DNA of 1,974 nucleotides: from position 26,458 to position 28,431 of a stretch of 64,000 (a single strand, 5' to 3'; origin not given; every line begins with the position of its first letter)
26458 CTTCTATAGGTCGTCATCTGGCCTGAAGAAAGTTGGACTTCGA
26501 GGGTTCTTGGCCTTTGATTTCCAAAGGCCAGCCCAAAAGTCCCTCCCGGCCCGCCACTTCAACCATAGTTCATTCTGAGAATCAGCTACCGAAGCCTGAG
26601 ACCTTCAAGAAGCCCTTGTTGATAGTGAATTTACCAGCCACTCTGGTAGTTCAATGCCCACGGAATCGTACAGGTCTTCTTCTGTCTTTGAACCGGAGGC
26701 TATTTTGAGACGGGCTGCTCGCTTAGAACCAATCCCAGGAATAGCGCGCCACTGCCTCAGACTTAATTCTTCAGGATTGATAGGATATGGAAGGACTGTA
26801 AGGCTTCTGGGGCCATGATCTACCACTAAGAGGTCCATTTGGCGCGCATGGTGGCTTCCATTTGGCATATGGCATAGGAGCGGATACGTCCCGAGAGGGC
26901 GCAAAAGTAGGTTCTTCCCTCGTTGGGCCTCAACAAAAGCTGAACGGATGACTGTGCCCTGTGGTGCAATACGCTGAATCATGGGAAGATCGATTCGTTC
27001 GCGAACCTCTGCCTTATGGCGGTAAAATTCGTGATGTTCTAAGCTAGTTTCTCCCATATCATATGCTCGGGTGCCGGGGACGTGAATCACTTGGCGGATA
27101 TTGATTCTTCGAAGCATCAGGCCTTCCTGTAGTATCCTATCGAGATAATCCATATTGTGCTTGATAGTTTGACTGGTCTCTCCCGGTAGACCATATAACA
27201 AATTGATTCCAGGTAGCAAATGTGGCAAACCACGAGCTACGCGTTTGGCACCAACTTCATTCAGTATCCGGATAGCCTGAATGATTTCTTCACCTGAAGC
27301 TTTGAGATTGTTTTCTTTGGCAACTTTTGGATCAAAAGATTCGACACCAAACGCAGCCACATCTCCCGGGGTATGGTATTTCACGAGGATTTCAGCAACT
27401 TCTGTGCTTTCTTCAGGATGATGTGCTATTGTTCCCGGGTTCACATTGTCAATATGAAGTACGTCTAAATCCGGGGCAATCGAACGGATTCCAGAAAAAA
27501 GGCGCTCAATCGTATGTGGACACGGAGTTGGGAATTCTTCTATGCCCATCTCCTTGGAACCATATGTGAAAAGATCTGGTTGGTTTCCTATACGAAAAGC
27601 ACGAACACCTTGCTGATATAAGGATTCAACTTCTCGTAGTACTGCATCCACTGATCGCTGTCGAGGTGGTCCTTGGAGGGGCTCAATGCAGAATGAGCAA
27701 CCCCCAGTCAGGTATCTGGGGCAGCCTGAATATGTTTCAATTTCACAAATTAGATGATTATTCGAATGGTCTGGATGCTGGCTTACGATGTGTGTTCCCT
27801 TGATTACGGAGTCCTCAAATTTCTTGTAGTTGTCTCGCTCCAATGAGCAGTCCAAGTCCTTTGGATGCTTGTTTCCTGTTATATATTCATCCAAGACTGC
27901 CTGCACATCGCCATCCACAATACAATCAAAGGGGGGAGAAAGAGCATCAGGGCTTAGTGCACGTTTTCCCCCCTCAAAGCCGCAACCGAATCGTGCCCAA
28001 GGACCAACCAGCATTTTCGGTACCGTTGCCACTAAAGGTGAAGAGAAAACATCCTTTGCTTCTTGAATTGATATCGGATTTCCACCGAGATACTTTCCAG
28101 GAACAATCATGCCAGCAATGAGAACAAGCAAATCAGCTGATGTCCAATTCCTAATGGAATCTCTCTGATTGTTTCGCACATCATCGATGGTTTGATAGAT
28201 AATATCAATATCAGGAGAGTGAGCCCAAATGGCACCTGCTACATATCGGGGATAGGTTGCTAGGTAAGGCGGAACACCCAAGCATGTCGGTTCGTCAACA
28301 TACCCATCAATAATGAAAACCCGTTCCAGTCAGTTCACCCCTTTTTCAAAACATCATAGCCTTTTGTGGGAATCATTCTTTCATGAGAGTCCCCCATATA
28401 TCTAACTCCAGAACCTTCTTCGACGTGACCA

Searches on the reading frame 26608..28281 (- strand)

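Call 26: search_protein_families(library=pfam, proteins=[window:26608-28281:-], max_evalue=0.001)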
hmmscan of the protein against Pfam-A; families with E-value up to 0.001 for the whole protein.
window:26608-28281:- (558 aa): 1 family
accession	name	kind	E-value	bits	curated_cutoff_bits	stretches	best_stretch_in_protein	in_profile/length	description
PF04055.27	Radical_SAM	-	1e-12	49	29.5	1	182-379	2-165/166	Radical SAM superfamily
